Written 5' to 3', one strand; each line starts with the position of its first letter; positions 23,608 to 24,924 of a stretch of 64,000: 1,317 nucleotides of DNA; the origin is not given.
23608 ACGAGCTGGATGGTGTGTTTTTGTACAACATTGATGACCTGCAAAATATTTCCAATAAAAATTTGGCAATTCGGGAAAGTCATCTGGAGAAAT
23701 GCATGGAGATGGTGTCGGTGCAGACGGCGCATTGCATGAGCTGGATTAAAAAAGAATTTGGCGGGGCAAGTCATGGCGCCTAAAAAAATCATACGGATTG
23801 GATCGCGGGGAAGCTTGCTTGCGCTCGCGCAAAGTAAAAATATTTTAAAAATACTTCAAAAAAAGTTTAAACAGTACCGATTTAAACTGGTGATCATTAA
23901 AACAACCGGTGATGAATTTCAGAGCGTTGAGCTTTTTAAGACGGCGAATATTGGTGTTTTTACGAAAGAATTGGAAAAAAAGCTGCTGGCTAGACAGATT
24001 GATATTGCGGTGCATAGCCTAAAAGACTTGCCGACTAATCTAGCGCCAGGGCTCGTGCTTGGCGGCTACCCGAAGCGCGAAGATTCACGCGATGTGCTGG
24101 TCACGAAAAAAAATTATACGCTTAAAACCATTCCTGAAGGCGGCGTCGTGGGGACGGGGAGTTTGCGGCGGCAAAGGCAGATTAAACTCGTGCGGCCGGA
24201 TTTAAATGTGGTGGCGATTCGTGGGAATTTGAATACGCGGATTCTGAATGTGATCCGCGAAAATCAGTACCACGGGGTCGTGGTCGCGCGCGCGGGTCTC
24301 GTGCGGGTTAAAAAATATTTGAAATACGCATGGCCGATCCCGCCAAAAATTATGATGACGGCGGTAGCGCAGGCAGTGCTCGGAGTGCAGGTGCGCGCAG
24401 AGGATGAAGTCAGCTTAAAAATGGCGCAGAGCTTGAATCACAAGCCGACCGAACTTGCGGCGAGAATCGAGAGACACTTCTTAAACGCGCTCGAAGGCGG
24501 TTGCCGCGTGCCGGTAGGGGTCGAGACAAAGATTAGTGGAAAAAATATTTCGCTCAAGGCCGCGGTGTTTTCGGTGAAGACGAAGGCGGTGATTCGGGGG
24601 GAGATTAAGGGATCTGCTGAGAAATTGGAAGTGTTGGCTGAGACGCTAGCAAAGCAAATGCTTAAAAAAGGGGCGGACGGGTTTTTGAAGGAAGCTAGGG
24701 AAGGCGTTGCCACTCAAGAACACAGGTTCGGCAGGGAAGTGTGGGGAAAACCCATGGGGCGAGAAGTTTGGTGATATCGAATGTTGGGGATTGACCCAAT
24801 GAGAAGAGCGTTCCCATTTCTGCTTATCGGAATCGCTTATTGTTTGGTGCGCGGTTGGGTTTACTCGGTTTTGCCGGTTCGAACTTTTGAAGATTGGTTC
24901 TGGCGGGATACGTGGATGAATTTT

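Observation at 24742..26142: Toxin-antitoxin/CPBP islet inserted into the heme operon, flanked by 32-33-bp direct repeats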

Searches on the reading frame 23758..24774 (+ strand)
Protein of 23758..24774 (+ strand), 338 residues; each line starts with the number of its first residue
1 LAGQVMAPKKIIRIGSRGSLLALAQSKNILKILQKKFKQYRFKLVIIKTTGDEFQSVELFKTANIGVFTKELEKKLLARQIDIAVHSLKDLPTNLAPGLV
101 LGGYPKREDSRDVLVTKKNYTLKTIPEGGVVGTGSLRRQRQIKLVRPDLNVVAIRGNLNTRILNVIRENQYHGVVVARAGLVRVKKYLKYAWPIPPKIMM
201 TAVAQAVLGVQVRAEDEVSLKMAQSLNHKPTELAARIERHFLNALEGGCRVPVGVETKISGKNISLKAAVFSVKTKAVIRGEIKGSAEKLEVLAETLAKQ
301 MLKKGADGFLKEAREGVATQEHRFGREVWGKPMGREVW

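Call 6: search_protein_families(library=pfam, proteins=[window:23758-24774:+], max_evalue=0.01)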
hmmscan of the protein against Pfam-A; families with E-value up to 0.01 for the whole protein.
window:23758-24774:+ (338 aa): 2 families
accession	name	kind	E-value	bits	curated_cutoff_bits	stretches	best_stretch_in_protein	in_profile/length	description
PF01379.25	Porphobil_deam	-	2.1e-67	227.1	22.1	1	12-218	1-204/207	Porphobilinogen deaminase, dipyromethane cofactor binding domain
PF03900.20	Porphobil_deamC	-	2.8e-15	56.9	26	1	234-303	3-74/74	Porphobilinogen deaminase, C-terminal domain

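Call 7: find_encoding_contigs(protein=window:23758-24774:+, flank=10000, max_places=10)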
Protein window:23758-24774:+ (338 aa): no gene with exactly this product is on record in the collection.

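Call 8: find_homologous_proteins(query=window:23758-24774:+)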
Query window:23758-24774:+ (338 aa): 7547 proteins with E <= 0.001 among 8000 candidates; the best 120 are listed.
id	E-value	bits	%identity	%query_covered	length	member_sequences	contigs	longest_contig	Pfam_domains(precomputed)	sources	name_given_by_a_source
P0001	5.9e-210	714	100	99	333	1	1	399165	PF01379.26,PF03900.21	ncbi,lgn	-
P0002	1.6e-105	371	59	91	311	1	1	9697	PF01379.26,PF03900.21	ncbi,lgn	-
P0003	4.7e-102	360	58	90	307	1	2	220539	PF01379.26,PF03900.21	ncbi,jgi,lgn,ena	-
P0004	3.4e-100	353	56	92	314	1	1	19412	PF01379.26,PF03900.21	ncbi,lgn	-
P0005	7.5e-100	352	56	91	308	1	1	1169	PF01379.26,PF03900.21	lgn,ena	-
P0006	2.0e-99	351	56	91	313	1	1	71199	PF01379.26,PF03900.21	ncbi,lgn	-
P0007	3.0e-99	350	55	92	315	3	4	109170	PF01379.26,PF03900.21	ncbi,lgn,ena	-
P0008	4.3e-99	350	56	90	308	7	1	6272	PF01379.26,PF03900.21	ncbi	-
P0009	1.3e-98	348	56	91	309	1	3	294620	PF01379.26,PF03900.21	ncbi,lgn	-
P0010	1.4e-98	348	55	91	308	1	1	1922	PF01379.26,PF03900.21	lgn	-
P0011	2.1e-98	347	55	91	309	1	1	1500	PF01379.26,PF03900.21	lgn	-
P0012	2.3e-98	347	57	87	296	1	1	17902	PF01379.26,PF03900.21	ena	-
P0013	2.6e-98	347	57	90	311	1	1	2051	PF01379.26,PF03900.21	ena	-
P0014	3.3e-98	347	56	91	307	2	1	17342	PF01379.26,PF03900.21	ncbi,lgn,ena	-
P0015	3.8e-98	347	55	90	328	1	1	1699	PF01379.26,PF03900.21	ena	-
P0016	1.5e-97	345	54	91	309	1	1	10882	PF01379.26,PF03900.21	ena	-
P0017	2.3e-97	344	55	92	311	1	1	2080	PF01379.26,PF03900.21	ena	-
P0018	5.9e-97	343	56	91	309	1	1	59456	PF01379.26,PF03900.21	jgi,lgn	jgi:hydroxymethylbilane synthase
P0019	1.2e-96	342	56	90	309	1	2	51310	PF01379.26,PF03900.21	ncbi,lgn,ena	-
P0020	1.7e-96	341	55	90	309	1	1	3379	PF01379.26,PF03900.21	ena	-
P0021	2.0e-96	341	57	90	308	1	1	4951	PF01379.26,PF03900.21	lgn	-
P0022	2.1e-96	341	56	89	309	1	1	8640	PF01379.26,PF03900.21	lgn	-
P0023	3.9e-96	340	54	92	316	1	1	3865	PF01379.26,PF03900.21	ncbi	-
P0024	5.6e-96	340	55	91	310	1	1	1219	PF01379.26,PF03900.21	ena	-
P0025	6.2e-96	339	56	91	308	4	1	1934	PF01379.26,PF03900.21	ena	-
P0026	6.6e-96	339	53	91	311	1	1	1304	PF01379.26,PF03900.21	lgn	-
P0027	7.5e-96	339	55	89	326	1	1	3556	PF01379.26,PF03900.21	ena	-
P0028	9.8e-96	339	56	91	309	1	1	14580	PF01379.26,PF03900.21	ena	-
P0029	1.1e-95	339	55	91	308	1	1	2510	PF01379.26,PF03900.21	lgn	-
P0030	1.4e-95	338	53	91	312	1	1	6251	PF01379.26,PF03900.21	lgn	-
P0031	2.2e-95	338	54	91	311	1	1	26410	PF01379.26,PF03900.21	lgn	-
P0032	3.2e-95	337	54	91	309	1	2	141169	PF01379.26,PF03900.21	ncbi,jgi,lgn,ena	-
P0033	3.9e-95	337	55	90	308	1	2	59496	PF01379.26,PF03900.21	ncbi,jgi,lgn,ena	-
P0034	4.5e-95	337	55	90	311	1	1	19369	PF01379.26,PF03900.21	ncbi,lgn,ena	-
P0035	4.5e-95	337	54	91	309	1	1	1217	PF01379.26,PF03900.21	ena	-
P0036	8.9e-95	336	53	92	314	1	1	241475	PF01379.26,PF03900.21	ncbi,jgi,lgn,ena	-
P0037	9.5e-95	336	53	91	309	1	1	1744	PF01379.26,PF03900.21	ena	-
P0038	1.0e-94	335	55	90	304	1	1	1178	PF01379.26,PF03900.21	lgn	-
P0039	2.8e-94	334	53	90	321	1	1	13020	PF01379.26,PF03900.21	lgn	-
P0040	2.9e-94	334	55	91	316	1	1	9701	PF01379.26,PF03900.21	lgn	-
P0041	3.1e-94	334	52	93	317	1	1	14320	PF01379.26,PF03900.21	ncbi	-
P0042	4.2e-94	333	55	90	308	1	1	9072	PF01379.26,PF03900.21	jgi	jgi:hydroxymethylbilane synthase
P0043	7.8e-94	333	54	90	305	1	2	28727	PF01379.26,PF03900.21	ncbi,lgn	-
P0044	1.6e-93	332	54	90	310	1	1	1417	PF01379.26,PF03900.21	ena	-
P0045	2.1e-93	331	54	89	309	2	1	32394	PF01379.26,PF03900.21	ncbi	-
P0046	3.0e-93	331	54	90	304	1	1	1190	PF01379.26,PF03900.21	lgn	-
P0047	4.8e-93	330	55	91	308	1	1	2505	PF01379.26,PF03900.21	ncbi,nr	ncbi:MAG TPA: hydroxymethylbilane synthase [Candidatus Omnitrophota bacterium]|nr:hydroxymethylbilan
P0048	6.3e-93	330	53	91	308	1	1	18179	PF01379.26,PF03900.21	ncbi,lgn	-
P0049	7.1e-93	329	53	90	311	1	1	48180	PF01379.26,PF03900.21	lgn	-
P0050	7.1e-93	329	54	91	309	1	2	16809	PF01379.26,PF03900.21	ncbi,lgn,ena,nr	ncbi:MAG: hydroxymethylbilane synthase [Candidatus Omnitrophica bacterium CG1_02_49_16]|nr:MAG: hydr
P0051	1.5e-92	328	54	92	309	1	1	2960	PF01379.26,PF03900.21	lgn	-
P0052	1.9e-92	328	54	91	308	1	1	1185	PF01379.26,PF03900.21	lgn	-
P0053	2.0e-92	328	52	92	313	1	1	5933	PF01379.26,PF03900.21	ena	-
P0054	2.6e-92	327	50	91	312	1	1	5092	PF01379.26,PF03900.21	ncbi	-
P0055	2.8e-92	327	51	91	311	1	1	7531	PF01379.26,PF03900.21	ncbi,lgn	-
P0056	6.1e-92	326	54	91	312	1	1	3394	PF01379.26,PF03900.21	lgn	-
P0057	6.5e-92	326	54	90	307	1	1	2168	PF01379.26,PF03900.21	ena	-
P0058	1.2e-91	325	50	90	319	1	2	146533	PF01379.26,PF03900.21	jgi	jgi:hydroxymethylbilane synthase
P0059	1.6e-91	325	51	91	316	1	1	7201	PF01379.26,PF03900.21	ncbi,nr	ncbi:MAG TPA: hydroxymethylbilane synthase [Candidatus Eisenbacteria bacterium]|nr:hydroxymethylbila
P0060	1.6e-91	325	50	91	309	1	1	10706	PF01379.26,PF03900.21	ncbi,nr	ncbi:MAG: hydroxymethylbilane synthase [Candidatus Omnitrophica bacterium]|nr:hydroxymethylbilane sy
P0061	7.0e-91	323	53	91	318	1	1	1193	PF01379.26,PF03900.21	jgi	jgi:hydroxymethylbilane synthase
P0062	8.9e-91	322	54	90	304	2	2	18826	PF01379.26,PF03900.21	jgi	-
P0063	9.4e-91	322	50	91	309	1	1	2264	PF01379.26,PF03900.21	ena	-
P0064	1.5e-90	322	55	83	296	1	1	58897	PF01379.26,PF03900.21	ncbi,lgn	-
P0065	1.6e-90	322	52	91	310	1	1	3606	PF01379.26,PF03900.21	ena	-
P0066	1.6e-90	322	52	90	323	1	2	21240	PF01379.26,PF03900.21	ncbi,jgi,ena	-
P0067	3.1e-90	321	56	87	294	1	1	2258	PF01379.26,PF03900.21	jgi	jgi:hydroxymethylbilane synthase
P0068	3.9e-90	320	52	90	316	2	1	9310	PF01379.26,PF03900.21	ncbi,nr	ncbi:MAG: hydroxymethylbilane synthase [Candidatus Omnitrophica bacterium]|nr:hydroxymethylbilane sy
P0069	4.6e-90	320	53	91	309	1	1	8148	PF01379.26,PF03900.21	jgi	jgi:hydroxymethylbilane synthase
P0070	6.5e-90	320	54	86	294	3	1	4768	PF01379.26,PF03900.21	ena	-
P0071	1.3e-89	319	52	90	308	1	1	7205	PF01379.26,PF03900.21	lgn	-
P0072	1.3e-89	319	54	81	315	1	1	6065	PF01379.26,PF03900.21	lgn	-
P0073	2.2e-89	318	52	92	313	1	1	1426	PF01379.26,PF03900.21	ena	-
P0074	7.0e-89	316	52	86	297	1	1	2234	PF01379.26,PF03900.21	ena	-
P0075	1.2e-88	315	51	91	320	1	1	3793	PF01379.26,PF03900.21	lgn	-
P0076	1.9e-88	315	51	92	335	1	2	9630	PF01379.26,PF03900.21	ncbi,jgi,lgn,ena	-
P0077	2.0e-88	315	53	86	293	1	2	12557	PF01379.26,PF03900.21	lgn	-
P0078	2.3e-88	315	50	91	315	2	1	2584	PF01379.26,PF03900.21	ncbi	-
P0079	2.3e-88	315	54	90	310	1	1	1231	PF01379.26,PF03900.21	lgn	-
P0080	6.2e-88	313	54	83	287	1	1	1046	PF01379.26,PF03900.21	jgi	jgi:hydroxymethylbilane synthase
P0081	6.5e-88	313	51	90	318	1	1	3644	PF01379.26,PF03900.21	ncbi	-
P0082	8.1e-88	313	52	91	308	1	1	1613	PF01379.26,PF03900.21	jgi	jgi:hydroxymethylbilane synthase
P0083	8.8e-88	313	52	86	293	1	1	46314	PF01379.26,PF03900.21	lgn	-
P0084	1.2e-87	312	50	91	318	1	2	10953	PF01379.26,PF03900.21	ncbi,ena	-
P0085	1.2e-87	312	51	91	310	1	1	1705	PF01379.26,PF03900.21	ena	-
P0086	2.0e-87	311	53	90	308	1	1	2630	PF01379.26,PF03900.21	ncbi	-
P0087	2.0e-87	311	49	91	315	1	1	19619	PF01379.26,PF03900.21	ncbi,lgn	-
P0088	2.3e-87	311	51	91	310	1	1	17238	PF01379.26,PF03900.21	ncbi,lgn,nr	ncbi:MAG: hydroxymethylbilane synthase [Candidatus Omnitrophica bacterium]|nr:hydroxymethylbilane sy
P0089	2.6e-87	311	52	90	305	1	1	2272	PF01379.26,PF03900.21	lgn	-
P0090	2.8e-87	311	54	91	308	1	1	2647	PF01379.26,PF03900.21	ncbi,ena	-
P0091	3.9e-87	310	50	93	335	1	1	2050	PF01379.26,PF03900.21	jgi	jgi:hydroxymethylbilane synthase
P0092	4.9e-87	310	52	90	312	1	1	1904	PF01379.26,PF03900.21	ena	-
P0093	5.0e-87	310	52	91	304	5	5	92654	PF01379.26,PF03900.21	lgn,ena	-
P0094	5.6e-87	310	53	89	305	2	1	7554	PF01379.26,PF03900.21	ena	-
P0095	8.0e-87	309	51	90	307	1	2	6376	PF01379.26,PF03900.21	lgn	-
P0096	9.6e-87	309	51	90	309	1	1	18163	PF01379.26,PF03900.21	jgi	jgi:hydroxymethylbilane synthase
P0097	1.1e-86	309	49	88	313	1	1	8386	PF01379.26,PF03900.21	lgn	-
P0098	1.2e-86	309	50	91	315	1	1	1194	PF01379.26,PF03900.21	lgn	-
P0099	1.5e-86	309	53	88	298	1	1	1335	PF01379.26,PF03900.21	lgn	-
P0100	1.9e-86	308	49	92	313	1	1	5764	PF01379.26,PF03900.21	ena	-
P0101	2.4e-86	308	51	92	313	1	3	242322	PF01379.26,PF03900.21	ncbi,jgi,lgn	-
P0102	2.8e-86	308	51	90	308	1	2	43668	PF01379.26,PF03900.21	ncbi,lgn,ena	-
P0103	5.2e-86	307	51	90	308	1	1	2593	PF01379.26,PF03900.21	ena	-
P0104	6.7e-86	306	50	91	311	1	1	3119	PF01379.26,PF03900.21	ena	-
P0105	1.0e-85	306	51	86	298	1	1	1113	PF01379.26,PF03900.21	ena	-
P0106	1.0e-85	306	50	93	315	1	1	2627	PF01379.26,PF03900.21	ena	-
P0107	1.5e-85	305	51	91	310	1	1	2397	PF01379.26,PF03900.21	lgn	-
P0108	2.1e-85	305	51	91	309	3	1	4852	PF01379.26,PF03900.21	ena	-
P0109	3.0e-85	304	52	90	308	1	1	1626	PF01379.26,PF03900.21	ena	-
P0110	3.2e-85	304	52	90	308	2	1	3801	PF01379.26,PF03900.21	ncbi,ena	-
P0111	4.1e-85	304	52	91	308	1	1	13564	PF01379.26,PF03900.21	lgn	-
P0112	7.8e-85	303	52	91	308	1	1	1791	PF01379.26,PF03900.21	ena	-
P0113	8.0e-85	303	50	90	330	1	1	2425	PF01379.26,PF03900.21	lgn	-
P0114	9.2e-85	303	49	90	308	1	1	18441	PF01379.26,PF03900.21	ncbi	-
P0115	1.0e-84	303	51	91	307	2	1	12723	PF01379.26,PF03900.21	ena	-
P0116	1.3e-84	302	47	91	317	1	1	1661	PF01379.26,PF03900.21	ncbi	-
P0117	1.5e-84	302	53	87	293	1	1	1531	PF01379.26,PF03900.21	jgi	jgi:hydroxymethylbilane synthase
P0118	2.4e-84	301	48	91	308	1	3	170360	PF01379.26,PF03900.21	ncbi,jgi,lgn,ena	-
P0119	2.9e-84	301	51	90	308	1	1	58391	PF01379.26,PF03900.21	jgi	-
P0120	3.8e-84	301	50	91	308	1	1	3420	PF01379.26,PF03900.21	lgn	-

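Call 9: find_encoding_contigs(protein=P0001, flank=6000, max_places=4)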
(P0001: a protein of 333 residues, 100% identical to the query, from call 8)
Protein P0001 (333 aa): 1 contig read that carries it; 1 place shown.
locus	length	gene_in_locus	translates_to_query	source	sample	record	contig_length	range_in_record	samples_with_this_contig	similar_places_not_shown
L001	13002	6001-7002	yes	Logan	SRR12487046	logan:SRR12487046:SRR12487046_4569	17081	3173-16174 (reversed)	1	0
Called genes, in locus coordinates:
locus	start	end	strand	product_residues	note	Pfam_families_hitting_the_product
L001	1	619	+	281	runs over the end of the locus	PF00763:THF_DHG_CYH, PF02882:THF_DHG_CYH_C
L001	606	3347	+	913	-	PF02629:CoA_binding, PF13380:CoA_binding_2, PF13607:Succ_CoA_lig, PF19045:Ligase_CoA_2, PF13549:ATP-grasp_5, PF13302:Acetyltransf_3, PF00583:Acetyltransf_1, PF13508:Acetyltransf_7 (faint)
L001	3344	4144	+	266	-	PF02548:Pantoate_transf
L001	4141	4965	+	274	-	PF01578:Cytochrom_C_asm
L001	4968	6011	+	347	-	PF05201:GlutR_N, PF01488:Shikimate_DH, PF03807:F420_oxidored (weak), PF13241:NAD_binding_7 (weak)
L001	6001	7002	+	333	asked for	PF01379:Porphobil_deam, PF03900:Porphobil_deamC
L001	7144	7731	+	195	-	PF02517:Rce1-like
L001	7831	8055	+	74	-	PF22180:RH3_dom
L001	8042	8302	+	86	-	PF05016:ParE_toxin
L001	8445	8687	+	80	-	-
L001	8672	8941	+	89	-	-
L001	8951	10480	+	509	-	PF00590:TP_methylase, PF02602:HEM4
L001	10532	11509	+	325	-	PF00490:ALAD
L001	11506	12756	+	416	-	PF00202:Aminotran_3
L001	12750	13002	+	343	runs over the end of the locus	PF02424:ApbE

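Call 10: find_encoding_contigs(protein=P0003, flank=6000, max_places=3)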
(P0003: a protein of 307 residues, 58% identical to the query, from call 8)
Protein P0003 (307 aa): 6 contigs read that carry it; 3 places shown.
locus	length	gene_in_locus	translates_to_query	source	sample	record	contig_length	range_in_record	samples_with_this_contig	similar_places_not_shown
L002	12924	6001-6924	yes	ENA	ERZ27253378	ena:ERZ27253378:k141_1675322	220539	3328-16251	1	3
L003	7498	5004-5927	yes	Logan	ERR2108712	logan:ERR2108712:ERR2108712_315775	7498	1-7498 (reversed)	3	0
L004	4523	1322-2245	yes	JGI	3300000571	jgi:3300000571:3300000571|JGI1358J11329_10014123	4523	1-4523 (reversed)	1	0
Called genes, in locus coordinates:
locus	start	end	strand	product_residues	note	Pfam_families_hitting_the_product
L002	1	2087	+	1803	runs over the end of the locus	?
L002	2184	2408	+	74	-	-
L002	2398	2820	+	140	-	PF01850:PIN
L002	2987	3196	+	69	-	PF04014:MazE_antitoxin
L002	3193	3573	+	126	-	PF01850:PIN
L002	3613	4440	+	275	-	PF02548:Pantoate_transf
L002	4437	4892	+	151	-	PF01578:Cytochrom_C_asm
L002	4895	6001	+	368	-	PF05201:GlutR_N, PF01488:Shikimate_DH, PF03807:F420_oxidored (weak)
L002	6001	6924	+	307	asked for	PF01379:Porphobil_deam, PF03900:Porphobil_deamC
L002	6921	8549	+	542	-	PF00590:TP_methylase, PF02602:HEM4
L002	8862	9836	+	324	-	PF00490:ALAD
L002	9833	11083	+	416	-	PF00202:Aminotran_3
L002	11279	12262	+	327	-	PF00348:polyprenyl_synt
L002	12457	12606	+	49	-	PF02416:TatA_B_E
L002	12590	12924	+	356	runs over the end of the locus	PF02540:NAD_synthase (faint), PF03054:tRNA_Me_trans, PF20259:tRNA_Me_trans_M, PF20258:tRNA_Me_trans_C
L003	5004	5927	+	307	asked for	PF01379:Porphobil_deam, PF03900:Porphobil_deamC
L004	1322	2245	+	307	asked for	PF01379:Porphobil_deam, PF03900:Porphobil_deamC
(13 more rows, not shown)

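Call 11: find_encoding_contigs(protein=P0002, flank=6000, max_places=3)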
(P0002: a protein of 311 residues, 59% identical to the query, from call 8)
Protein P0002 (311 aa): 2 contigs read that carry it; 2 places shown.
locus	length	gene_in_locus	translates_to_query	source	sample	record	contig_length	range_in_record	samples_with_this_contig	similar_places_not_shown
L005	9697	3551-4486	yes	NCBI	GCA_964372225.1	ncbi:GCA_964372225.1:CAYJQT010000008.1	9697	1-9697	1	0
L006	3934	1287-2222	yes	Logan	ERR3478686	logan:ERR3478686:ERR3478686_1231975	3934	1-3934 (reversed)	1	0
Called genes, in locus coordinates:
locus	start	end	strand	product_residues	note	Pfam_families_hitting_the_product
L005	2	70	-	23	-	?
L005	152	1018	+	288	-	PF02548:Pantoate_transf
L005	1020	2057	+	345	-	PF02568:ThiI, PF03054:tRNA_Me_trans (weak), PF18297:NFACT-R_2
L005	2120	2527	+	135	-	PF01578:Cytochrom_C_asm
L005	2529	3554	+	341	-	PF05201:GlutR_N, PF01488:Shikimate_DH, PF13241:NAD_binding_7 (weak), PF03807:F420_oxidored (weak)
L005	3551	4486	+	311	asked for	PF01379:Porphobil_deam, PF03900:Porphobil_deamC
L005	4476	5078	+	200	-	-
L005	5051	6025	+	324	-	PF02602:HEM4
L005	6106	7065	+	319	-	-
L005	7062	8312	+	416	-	PF00202:Aminotran_3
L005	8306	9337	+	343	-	PF02424:ApbE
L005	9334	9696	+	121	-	?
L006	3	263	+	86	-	?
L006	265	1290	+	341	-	PF05201:GlutR_N, PF01488:Shikimate_DH, PF13241:NAD_binding_7 (weak), PF03807:F420_oxidored (weak)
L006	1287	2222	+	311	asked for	PF01379:Porphobil_deam, PF03900:Porphobil_deamC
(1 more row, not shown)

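Call 32: find_encoding_contigs(protein=P0004, flank=5000, max_places=2)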
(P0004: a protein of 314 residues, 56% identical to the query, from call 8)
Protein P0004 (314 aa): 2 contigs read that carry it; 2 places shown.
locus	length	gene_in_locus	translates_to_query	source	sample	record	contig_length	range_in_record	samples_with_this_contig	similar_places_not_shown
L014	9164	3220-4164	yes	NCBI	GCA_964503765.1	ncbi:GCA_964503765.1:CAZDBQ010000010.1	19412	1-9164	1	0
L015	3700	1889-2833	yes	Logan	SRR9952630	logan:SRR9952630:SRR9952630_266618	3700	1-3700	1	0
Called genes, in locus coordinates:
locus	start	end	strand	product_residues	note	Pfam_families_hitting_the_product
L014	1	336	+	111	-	?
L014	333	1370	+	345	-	PF02568:ThiI, PF03054:tRNA_Me_trans (weak), PF18297:NFACT-R_2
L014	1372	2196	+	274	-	PF01578:Cytochrom_C_asm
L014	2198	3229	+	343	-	PF05201:GlutR_N, PF01488:Shikimate_DH, PF13241:NAD_binding_7 (weak), PF03807:F420_oxidored (weak)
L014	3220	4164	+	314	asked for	PF01379:Porphobil_deam, PF03900:Porphobil_deamC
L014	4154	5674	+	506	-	PF00590:TP_methylase, PF02602:HEM4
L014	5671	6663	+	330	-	PF00490:ALAD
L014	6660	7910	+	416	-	PF00202:Aminotran_3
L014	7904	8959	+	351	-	PF02424:ApbE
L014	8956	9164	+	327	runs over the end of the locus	PF00348:polyprenyl_synt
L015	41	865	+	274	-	PF01578:Cytochrom_C_asm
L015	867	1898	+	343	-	PF05201:GlutR_N, PF01488:Shikimate_DH, PF13241:NAD_binding_7 (weak), PF03807:F420_oxidored (weak)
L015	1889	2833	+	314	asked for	PF01379:Porphobil_deam, PF03900:Porphobil_deamC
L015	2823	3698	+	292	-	?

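Call 33: find_encoding_contigs(protein=P0007, flank=5000, max_places=2)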
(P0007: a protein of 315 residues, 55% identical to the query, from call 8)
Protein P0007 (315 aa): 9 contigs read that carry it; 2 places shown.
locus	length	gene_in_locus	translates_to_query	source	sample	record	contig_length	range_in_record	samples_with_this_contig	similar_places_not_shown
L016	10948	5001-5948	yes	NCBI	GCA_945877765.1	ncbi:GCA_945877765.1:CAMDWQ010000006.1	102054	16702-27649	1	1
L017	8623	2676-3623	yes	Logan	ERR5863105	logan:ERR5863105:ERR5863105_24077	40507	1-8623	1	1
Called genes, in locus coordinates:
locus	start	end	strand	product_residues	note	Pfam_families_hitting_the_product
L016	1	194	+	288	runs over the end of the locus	PF02219:MTHFR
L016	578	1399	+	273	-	-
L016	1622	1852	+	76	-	PF07878:RHH_5 (weak)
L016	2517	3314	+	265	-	PF02548:Pantoate_transf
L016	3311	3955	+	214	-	PF01578:Cytochrom_C_asm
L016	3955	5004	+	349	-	PF05201:GlutR_N, PF01488:Shikimate_DH, PF03807:F420_oxidored (weak)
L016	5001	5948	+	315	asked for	PF01379:Porphobil_deam, PF03900:Porphobil_deamC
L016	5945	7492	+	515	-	PF00590:TP_methylase, PF02602:HEM4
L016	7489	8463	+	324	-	PF00490:ALAD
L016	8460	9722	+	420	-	PF00202:Aminotran_3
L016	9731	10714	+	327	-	PF00348:polyprenyl_synt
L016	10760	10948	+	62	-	PF02416:TatA_B_E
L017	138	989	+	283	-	PF02548:Pantoate_transf, PF13714:PEP_mutase (faint)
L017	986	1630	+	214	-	PF01578:Cytochrom_C_asm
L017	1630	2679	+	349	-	PF05201:GlutR_N, PF01488:Shikimate_DH, PF03807:F420_oxidored (weak)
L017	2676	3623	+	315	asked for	PF01379:Porphobil_deam, PF03900:Porphobil_deamC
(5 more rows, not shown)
